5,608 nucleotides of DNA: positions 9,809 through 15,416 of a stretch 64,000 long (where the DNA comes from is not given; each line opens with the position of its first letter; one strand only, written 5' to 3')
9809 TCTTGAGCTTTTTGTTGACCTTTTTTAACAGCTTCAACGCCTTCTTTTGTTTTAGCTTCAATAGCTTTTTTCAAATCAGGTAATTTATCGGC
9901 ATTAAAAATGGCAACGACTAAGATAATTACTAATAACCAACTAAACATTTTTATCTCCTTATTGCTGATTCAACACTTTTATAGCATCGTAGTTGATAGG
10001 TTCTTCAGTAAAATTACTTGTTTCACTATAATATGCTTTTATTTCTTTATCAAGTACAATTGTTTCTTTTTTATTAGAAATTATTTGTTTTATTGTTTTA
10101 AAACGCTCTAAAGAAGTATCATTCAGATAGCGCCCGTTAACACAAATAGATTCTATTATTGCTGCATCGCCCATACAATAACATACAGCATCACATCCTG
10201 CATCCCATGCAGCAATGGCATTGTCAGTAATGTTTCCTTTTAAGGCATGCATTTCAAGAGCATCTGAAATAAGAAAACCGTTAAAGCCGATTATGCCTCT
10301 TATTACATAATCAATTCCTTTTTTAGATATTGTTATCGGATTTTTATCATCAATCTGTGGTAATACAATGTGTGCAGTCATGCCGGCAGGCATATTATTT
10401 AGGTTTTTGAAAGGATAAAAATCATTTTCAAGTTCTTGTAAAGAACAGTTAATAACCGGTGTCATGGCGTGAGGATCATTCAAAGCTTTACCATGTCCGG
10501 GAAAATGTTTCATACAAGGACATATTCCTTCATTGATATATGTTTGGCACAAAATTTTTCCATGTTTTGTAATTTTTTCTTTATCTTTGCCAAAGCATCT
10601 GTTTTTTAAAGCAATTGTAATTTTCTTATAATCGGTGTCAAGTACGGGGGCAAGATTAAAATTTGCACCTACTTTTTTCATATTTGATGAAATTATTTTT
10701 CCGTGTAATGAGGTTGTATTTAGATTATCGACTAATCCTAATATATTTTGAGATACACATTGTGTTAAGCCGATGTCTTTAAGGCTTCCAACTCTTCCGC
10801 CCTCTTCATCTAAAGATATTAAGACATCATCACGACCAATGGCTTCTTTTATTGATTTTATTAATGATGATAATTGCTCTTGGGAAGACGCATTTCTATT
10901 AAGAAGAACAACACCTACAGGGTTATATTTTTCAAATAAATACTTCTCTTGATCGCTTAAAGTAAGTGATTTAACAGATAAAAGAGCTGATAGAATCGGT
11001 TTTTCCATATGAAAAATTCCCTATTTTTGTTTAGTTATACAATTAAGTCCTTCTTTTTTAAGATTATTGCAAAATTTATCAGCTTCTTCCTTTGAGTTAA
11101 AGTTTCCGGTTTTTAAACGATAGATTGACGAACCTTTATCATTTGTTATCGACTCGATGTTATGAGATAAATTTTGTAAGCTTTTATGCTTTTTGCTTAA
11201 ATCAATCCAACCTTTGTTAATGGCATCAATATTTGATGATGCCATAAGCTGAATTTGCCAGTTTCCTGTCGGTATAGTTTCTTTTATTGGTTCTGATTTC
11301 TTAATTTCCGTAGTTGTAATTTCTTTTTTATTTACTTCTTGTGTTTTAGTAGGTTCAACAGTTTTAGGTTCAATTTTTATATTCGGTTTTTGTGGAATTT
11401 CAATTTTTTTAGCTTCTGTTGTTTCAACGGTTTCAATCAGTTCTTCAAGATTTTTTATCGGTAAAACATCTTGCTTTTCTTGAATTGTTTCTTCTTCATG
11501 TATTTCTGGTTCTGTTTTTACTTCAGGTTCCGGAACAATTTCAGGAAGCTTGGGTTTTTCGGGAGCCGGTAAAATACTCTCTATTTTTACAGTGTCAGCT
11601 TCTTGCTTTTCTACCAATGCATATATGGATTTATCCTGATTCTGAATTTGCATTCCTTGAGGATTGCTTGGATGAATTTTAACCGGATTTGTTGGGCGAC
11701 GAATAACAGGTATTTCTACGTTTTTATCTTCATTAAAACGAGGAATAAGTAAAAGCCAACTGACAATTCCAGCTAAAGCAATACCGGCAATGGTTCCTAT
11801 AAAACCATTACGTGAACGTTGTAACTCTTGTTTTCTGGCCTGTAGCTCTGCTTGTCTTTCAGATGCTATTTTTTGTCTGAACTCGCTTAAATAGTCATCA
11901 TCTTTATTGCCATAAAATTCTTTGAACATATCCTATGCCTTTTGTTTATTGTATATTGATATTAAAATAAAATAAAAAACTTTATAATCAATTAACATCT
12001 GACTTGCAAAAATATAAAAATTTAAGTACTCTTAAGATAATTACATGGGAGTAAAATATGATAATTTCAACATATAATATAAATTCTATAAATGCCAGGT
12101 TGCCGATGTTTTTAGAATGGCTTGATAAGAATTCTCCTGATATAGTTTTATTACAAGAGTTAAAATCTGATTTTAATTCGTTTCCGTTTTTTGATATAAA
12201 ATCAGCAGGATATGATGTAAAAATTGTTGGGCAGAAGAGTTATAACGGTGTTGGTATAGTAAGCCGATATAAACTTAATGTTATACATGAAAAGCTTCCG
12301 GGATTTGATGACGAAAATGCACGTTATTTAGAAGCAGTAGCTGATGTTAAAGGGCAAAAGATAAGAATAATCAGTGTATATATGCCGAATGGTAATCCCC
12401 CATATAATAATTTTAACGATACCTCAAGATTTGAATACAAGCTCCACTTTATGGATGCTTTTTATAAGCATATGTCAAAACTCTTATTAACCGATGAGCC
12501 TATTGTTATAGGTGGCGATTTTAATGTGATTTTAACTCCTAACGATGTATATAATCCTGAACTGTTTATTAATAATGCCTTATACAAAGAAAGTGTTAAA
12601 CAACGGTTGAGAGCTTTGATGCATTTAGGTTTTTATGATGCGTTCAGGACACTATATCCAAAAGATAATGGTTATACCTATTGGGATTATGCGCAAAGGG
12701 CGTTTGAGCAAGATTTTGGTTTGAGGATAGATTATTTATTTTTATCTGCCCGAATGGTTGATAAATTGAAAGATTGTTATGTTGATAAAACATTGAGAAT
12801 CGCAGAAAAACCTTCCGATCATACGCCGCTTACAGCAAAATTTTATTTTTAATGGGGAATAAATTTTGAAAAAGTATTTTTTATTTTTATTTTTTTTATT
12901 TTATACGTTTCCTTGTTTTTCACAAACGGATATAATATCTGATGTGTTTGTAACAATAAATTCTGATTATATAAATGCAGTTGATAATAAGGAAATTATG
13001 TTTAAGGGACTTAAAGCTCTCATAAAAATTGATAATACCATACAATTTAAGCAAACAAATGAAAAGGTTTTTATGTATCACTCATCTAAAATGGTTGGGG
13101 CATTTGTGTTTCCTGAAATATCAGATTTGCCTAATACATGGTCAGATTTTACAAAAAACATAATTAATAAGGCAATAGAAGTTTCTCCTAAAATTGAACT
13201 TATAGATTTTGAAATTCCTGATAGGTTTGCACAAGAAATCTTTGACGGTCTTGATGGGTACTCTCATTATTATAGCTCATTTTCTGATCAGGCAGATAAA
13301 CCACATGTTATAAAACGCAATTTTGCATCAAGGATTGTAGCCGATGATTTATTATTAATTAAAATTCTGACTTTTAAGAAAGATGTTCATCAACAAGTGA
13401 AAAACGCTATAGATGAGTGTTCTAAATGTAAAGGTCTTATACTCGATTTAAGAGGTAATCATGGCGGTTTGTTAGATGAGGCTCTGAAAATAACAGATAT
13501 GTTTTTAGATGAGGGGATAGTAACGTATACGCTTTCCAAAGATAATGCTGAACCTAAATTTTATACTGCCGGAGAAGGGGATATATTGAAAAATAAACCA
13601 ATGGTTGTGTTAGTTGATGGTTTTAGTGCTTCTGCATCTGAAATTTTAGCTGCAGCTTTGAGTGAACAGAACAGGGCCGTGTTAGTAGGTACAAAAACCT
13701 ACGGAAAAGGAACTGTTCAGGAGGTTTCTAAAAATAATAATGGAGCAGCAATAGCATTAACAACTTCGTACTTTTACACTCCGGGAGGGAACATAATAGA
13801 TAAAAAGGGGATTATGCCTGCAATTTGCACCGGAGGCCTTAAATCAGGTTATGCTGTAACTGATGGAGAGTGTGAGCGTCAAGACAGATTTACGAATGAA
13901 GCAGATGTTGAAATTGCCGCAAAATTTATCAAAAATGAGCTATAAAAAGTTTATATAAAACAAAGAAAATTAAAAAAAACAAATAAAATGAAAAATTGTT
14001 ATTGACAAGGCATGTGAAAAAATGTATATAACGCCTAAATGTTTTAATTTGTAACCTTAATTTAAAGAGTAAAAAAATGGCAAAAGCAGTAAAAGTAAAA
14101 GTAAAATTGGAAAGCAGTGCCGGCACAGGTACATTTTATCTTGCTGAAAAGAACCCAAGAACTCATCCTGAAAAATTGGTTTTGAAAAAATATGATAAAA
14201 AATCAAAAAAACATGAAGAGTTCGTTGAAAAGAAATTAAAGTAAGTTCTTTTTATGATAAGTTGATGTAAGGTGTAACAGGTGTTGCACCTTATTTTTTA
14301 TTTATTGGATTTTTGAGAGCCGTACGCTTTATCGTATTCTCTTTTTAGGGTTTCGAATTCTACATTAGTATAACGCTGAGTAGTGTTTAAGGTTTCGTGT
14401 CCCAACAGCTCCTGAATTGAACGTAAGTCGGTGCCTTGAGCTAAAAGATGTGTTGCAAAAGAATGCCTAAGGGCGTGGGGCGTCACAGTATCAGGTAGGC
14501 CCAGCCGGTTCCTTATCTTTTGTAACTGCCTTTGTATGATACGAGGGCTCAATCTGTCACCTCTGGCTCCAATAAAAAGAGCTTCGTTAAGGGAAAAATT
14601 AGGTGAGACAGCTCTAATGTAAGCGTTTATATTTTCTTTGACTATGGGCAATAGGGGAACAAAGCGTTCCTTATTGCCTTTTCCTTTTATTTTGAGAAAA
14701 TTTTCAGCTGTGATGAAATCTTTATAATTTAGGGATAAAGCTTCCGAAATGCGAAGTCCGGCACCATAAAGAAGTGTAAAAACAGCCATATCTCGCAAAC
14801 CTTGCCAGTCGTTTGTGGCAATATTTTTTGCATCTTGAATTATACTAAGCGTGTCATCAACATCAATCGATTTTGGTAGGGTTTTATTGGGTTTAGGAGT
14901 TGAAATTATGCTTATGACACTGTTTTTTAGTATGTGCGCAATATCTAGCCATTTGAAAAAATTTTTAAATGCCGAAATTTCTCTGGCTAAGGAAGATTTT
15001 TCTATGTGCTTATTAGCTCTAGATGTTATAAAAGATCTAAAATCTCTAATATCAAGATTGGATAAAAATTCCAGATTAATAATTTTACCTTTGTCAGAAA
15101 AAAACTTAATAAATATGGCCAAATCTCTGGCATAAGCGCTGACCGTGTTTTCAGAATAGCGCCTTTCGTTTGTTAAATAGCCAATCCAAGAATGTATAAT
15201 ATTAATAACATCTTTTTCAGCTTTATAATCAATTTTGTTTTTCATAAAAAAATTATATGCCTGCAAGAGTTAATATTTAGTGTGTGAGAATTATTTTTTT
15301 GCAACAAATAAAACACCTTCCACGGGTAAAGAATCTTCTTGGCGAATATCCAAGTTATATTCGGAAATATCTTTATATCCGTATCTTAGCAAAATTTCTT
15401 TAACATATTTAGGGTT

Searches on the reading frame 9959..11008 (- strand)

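Call 62: search_protein_families(library=pfam, proteins=[window:9959-11008:-], max_evalue=0.00001)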
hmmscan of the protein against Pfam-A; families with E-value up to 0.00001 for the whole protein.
window:9959-11008:- (349 aa): 1 family
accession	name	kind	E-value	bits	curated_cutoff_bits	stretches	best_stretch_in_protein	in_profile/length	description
PF00933.27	Glyco_hydro_3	-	9e-39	134.2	27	1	16-282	15-286/316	Glycosyl hydrolase family 3 N terminal domain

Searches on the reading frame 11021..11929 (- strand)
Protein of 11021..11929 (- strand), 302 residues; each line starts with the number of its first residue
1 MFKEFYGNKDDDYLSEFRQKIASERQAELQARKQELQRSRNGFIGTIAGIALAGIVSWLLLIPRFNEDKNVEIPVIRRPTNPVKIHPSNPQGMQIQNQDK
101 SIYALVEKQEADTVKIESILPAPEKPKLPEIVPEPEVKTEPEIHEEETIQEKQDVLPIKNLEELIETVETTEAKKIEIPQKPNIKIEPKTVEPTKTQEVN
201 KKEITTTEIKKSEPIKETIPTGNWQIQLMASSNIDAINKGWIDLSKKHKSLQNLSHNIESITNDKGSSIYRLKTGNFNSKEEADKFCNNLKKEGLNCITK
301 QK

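Call 62: search_protein_families(library=pfam, proteins=[window:11021-11929:-], max_evalue=0.00001)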
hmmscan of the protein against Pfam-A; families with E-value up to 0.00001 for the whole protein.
window:11021-11929:- (302 aa): 1 family
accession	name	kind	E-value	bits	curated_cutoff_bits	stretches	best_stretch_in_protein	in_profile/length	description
PF05036.18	SPOR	-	3.3e-10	40.6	21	1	221-298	2-73/76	SPOR domain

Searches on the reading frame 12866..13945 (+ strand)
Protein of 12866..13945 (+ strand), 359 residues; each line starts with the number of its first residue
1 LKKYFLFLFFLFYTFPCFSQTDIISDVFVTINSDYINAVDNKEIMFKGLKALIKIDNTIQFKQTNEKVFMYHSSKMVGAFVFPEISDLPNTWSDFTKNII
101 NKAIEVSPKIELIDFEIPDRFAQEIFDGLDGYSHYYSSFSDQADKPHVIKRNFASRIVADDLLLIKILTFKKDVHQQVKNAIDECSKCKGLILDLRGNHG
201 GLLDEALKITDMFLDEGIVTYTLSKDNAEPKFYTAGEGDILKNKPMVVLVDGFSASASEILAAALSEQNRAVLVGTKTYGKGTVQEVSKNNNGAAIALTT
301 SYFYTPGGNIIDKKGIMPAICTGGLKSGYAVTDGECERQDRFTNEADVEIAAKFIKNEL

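Call 62: search_protein_families(library=pfam, proteins=[window:12866-13945:+], max_evalue=0.00001)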
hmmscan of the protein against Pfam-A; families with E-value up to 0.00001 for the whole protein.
window:12866-13945:+ (359 aa): 1 family
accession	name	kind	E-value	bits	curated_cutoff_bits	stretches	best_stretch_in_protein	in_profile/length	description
PF03572.23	Peptidase_S41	-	4.1e-47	160.3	24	1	163-320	3-163/165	Peptidase family S41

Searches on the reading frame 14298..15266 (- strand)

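Call 62: search_protein_families(library=pfam, proteins=[window:14298-15266:-], max_evalue=0.00001)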
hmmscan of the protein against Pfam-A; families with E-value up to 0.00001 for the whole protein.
window:14298-15266:- (322 aa): 3 families
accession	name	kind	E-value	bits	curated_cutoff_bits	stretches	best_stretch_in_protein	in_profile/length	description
PF00589.27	Phage_integrase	-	3.2e-38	131.6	27.1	1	135-304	4-170/172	Phage integrase family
PF02899.23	Phage_int_SAM_1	-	1.7e-16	60.7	22.3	1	24-107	1-79/83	Phage integrase, N-terminal SAM-like domain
PF13495.12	Phage_int_SAM_4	-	7.1e-07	30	27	1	30-107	8-78/85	Phage integrase, N-terminal SAM-like domain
